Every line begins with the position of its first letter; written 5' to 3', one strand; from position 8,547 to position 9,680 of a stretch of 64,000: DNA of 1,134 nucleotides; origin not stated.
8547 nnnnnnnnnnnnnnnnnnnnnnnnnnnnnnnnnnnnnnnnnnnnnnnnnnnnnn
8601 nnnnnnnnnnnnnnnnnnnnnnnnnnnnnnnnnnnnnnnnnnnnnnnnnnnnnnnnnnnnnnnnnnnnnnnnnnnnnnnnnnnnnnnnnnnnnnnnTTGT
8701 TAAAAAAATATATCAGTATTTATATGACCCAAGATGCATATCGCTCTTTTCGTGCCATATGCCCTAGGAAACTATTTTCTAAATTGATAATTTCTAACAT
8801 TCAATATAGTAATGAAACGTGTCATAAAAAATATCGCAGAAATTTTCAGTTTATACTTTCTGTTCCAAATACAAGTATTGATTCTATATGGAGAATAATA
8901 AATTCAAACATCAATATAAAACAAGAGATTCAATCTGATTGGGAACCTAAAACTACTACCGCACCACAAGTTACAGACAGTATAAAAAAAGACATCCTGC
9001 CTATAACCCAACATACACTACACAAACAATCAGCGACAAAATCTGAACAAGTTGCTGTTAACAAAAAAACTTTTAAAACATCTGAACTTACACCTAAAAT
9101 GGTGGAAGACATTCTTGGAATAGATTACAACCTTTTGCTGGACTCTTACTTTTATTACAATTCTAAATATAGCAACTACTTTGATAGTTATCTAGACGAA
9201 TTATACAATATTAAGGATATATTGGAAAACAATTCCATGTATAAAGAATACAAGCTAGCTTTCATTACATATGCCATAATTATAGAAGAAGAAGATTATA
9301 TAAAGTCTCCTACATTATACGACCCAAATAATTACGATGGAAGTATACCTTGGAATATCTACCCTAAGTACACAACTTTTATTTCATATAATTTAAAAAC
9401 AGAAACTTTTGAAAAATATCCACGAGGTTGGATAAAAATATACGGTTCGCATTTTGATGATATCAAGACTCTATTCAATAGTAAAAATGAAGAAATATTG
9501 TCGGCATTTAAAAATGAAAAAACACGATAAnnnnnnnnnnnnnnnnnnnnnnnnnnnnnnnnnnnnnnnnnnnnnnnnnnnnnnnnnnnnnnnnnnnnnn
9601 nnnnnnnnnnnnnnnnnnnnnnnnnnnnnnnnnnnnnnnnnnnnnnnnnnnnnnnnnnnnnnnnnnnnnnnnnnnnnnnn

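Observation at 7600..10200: Extremely AT-rich module with a GIY-YIG/DUF4357 nuclease and two orphan ORFs immediately outside the att site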

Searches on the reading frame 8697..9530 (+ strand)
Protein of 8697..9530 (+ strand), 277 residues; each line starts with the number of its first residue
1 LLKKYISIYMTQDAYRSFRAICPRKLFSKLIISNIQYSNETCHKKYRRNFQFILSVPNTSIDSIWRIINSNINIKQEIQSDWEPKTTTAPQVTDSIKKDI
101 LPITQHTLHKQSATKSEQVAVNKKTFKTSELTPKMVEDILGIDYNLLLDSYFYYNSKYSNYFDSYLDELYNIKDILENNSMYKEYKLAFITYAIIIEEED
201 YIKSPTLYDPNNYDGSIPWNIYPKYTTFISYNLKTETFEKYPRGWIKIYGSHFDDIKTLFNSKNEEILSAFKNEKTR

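Call 5: search_protein_families(library=pfam, proteins=[window:8697-9530:+], max_evalue=0.1)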
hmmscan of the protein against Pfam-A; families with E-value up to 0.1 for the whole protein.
window:8697-9530:+ (277 aa): 0 families

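Call 6: search_protein_families(library=padloc, proteins=[window:8697-9530:+], max_evalue=0.1)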
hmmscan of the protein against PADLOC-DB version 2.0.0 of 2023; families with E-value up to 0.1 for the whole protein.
window:8697-9530:+ (277 aa): 0 families

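Call 7: search_protein_families(library=ncbifam, proteins=[window:8697-9530:+], max_evalue=0.1)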
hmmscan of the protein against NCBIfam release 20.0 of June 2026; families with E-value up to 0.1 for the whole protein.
window:8697-9530:+ (277 aa): 0 families

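Call 8: search_protein_families(library=phrogs, proteins=[window:8697-9530:+], max_evalue=0.1)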
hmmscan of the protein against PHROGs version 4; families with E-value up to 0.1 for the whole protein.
window:8697-9530:+ (277 aa): 0 families

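Call 9: find_homologous_proteins(query=window:8697-9530:+, max_evalue=0.01)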
Query window:8697-9530:+ (277 aa): 4 proteins with E <= 0.01 among 764 candidates.
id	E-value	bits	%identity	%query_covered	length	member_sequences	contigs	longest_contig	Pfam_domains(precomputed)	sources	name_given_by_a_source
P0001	5.6e-172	588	99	97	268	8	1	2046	-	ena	-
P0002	1.2e-29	122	33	99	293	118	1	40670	-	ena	-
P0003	1.1e-26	112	32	98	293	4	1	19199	-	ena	-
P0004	7.0e-26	109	32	98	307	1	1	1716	-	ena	-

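Call 10: find_encoding_contigs(protein=P0002, flank=8000, max_places=8)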
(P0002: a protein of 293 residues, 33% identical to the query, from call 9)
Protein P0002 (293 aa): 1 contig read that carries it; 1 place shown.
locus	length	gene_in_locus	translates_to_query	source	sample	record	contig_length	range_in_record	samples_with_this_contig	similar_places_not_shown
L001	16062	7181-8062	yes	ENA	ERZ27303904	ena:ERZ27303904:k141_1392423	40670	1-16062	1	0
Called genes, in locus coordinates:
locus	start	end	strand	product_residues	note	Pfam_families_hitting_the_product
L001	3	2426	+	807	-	?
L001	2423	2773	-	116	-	-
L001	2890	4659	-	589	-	PF01336:tRNA_anti-codon, PF00152:tRNA-synt_2, PF02938:GAD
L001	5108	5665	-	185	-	-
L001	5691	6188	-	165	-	-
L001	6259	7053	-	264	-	PF05045:RgpF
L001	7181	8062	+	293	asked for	-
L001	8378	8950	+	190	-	PF09411:PagL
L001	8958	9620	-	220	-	PF03167:UDG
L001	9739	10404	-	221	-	-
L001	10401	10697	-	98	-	-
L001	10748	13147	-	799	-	PF02518:HATPase_c, PF00204:DNA_gyraseB, PF01751:Toprim, PF00986:DNA_gyraseB_C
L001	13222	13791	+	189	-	-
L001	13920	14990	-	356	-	PF00482:T2SSF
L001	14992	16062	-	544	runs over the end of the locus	PF00437:T2SSE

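Call 11: find_encoding_contigs(protein=P0003, flank=8000, max_places=6)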
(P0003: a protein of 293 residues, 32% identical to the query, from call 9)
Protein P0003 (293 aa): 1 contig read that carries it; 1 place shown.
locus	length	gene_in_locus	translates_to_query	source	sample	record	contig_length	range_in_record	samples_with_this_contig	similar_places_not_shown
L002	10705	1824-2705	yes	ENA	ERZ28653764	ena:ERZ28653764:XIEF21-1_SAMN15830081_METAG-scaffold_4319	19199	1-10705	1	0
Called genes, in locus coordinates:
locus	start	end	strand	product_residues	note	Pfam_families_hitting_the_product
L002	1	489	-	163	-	?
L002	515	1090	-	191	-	-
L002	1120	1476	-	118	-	-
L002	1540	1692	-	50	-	-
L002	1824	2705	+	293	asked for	-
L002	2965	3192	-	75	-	-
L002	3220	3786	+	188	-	PF09411:PagL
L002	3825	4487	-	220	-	PF03167:UDG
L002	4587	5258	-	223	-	-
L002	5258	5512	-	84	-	-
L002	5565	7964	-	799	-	PF02518:HATPase_c, PF00204:DNA_gyraseB, PF01751:Toprim, PF00986:DNA_gyraseB_C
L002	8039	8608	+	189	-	-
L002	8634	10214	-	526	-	PF00501:AMP-binding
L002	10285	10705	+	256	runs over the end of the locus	PF03372:Exo_endo_phos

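Call 45: search_protein_representatives(alignment_id=A2)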
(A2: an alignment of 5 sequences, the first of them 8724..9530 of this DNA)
Query: 5 sequences, 294 profile positions. Proteins with E-value up to 0.001 (for the whole library): 20; up to 1e-10: 12; up to 1e-30: 9. The best 20 are listed.
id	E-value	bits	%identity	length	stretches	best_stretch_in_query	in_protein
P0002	1.9e-162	556.4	-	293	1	1-294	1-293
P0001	1.6e-123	428.6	-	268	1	13-294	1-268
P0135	5.4e-87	308.7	-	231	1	67-294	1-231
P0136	3.2e-64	234.0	-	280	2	122-294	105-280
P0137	9.0e-46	173.4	-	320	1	9-294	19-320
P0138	9.1e-38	147.2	-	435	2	10-293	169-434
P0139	5.1e-37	144.7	-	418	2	8-287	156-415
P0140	4.3e-33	131.8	-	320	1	5-291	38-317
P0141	7.3e-33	131.1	-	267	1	52-294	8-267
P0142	2.4e-24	103.1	-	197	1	148-294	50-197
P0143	5.2e-13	65.9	-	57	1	239-294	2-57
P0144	2.5e-11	60.4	-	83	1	67-136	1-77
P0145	8.0e-09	52.2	-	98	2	240-288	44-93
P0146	4.7e-08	49.6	-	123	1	10-79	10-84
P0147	8.1e-08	48.9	-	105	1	10-90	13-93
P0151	1.6e-04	38.1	-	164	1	6-78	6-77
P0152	1.0e-03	35.4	-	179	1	3-122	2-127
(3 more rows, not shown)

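Call 46: search_protein_families(library=pfam, proteins=[P0137, P0138, P0139, P0140, P0141, P0136, P0146, P0151, P0152], max_evalue=0.01)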
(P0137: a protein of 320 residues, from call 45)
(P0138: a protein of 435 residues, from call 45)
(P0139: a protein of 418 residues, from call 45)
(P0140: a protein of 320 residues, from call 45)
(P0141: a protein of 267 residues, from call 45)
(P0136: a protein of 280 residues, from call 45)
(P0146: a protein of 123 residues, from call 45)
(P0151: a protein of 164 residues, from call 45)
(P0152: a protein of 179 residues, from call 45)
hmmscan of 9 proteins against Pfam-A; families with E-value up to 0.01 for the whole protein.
P0137 (320 aa): 0 families

P0138 (435 aa): 0 families

P0139 (418 aa): 0 families

P0140 (320 aa): 0 families

P0141 (267 aa): 0 families

P0136 (280 aa): 0 families

P0146 (123 aa): 0 families

P0151 (164 aa): 0 families

P0152 (179 aa): 0 families

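Call 50: find_encoding_contigs(protein=P0137, flank=6000, max_places=4)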
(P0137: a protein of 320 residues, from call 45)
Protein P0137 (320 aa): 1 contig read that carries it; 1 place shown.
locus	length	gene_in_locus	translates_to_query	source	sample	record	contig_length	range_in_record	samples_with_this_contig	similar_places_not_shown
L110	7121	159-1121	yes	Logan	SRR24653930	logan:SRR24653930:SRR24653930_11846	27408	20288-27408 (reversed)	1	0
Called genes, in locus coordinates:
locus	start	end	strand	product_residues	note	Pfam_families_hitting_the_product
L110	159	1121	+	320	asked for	-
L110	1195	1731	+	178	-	PF18907:DUF5662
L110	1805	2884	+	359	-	PF02275:CBAH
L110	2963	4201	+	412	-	PF06245:DUF1015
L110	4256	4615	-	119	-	-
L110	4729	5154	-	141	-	-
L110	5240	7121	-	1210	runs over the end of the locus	-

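Call 51: find_encoding_contigs(protein=P0138, flank=6000, max_places=4)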
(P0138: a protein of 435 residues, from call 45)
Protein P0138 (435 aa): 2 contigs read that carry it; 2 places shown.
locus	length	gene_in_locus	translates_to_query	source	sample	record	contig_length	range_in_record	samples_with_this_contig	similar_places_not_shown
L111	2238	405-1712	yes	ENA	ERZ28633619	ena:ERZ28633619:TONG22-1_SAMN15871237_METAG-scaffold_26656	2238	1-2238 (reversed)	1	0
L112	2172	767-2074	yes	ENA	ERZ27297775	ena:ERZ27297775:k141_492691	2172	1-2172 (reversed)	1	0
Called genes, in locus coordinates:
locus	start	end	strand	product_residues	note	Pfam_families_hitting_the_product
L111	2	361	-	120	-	?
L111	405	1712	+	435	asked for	-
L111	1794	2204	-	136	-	-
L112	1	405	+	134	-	?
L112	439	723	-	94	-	PF01136:Peptidase_U32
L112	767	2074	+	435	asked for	-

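Call 58: predict_structure(alignment_id=A5)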
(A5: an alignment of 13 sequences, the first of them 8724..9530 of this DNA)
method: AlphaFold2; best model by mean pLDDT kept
length: 268 residues; sequences in the alignment: 13
mean_pLDDT: 76.5   pTM: 0.57
mean pLDDT of the five models: 76.5, 73.7, 72.8, 70.1, 69.5
residues with pLDDT >= 90: 84; 70-90: 124; 50-70: 19; < 50: 41
segments of 3 or more residues with pLDDT < 50: 77-114, 266-268
pLDDT, mean of each block of 10 residues (from residue 1): 82 84 80 79 86 88 84 53 29 24 26 57 92 89 84 77 93 94 91 90 65 89 93 94 87 93 59
secondary structure, 60 per line:
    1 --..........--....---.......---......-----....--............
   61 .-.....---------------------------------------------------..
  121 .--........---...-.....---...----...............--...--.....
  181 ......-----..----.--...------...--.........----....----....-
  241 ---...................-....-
elements in order: H3-12 H15-18 E22-25 H32-37 E43-46 H49-61 H63-67 H124-131 E139-143 H154-168 E176-186 E215-223 E228-231 E236-239 H244-262 H264-267

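Call 62: search_solved_structures(query=A5, max_evalue=10)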
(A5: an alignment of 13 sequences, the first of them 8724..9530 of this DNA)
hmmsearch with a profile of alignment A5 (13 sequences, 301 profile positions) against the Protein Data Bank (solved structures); distinct sequences matched with E-value up to 10: 2.
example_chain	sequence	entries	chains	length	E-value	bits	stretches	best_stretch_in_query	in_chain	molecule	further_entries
3g6b_A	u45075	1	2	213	0.58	13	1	51-171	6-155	Methyl-accepting chemotaxis protein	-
3g67_A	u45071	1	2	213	0.94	12.4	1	51-172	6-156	Methyl-accepting chemotaxis protein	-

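Call 72: fold_search(model_id=the predicted structure, library=viral)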
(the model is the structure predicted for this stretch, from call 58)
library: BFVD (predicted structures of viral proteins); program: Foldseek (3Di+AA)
matches with E <= 10: 70; with E <= 0.001: 0
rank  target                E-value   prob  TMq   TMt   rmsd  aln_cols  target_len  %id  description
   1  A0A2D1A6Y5            4.3e-01  0.18  0.19  0.27   7.7       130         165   10  Uncharacterized protein [Rhodococcus phage Trina]
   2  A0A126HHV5            5.5e-01  0.13  0.16  0.24   8.7       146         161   12  (no name in the UniProt tables at hand)
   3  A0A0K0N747            6.6e-01  0.09  0.14  0.23  10.3        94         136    5  Uncharacterized protein [Gordonia phage GMA2]
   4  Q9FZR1                7.0e-01  0.03  0.13  0.10  25.3       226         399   14  P46 [Mycoplasma phage P1]
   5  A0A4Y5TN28            8.4e-01  0.09  0.14  0.19   8.4       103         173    9  (no name in the UniProt tables at hand)
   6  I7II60                8.4e-01  0.05  0.11  0.20  13.5       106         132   12  Uncharacterized protein [Campylobacter phage CP21]
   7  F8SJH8                8.4e-01  0.04  0.11  0.18  13.5       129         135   12  Uncharacterized protein 342 [Pseudomonas phage PhiPA3]
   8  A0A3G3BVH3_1          1.0e+00  0.01  0.11  0.03  29.2       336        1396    8  Tail tape measure protein [Bacillus phage vB_BcoS-136]
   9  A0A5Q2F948            1.1e+00  0.12  0.18  0.32   6.6       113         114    4  (no name in the UniProt tables at hand)
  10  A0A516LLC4            1.2e+00  0.06  0.13  0.18  11.1        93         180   14  (no name in the UniProt tables at hand)
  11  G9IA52                1.5e+00  0.03  0.10  0.13   8.9        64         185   11  (no name in the UniProt tables at hand)
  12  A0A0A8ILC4            1.6e+00  0.03  0.09  0.13  14.6       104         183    9  (no name in the UniProt tables at hand)
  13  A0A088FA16            1.8e+00  0.02  0.11  0.11  18.7       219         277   12  Bel1 protein [Brown greater galago prosimian foamy virus]
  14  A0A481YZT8            1.8e+00  0.02  0.11  0.08  23.4       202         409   11  Exodeoxyribonuclease VII large subunit [Mimivirus LCMiAC01]
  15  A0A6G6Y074            2.1e+00  0.08  0.15  0.18   7.1       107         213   14  (no name in the UniProt tables at hand)
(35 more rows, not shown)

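Call 88: find_related_loci(query=A5, collection=viral_contigs, flank=6000)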
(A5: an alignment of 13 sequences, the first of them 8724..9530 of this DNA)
Query A5 (268 aa) in viral_contigs; peptide patterns used: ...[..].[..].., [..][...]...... (x = any residue, [..] = any of these).
89 stretches matched a pattern, but none encodes a relative of the query by tblastn (E <= 1e-3).

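Call 91: find_related_loci(query=A5, collection=metagenome_contigs, flank=5000)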
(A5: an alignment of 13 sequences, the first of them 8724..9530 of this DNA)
Query A5 (268 aa) in metagenome_contigs; peptide patterns used: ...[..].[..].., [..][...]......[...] (x = any residue, [..] = any of these).
239 stretches matched a pattern; 3 encode a relative of the query (tblastn E <= 1e-3); 3 distinct loci.
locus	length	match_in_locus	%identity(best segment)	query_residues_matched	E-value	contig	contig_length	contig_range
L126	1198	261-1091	32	1-266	1e-36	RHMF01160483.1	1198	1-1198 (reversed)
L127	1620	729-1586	33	1-268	2e-32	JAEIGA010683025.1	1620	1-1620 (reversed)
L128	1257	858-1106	39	188-268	2e-12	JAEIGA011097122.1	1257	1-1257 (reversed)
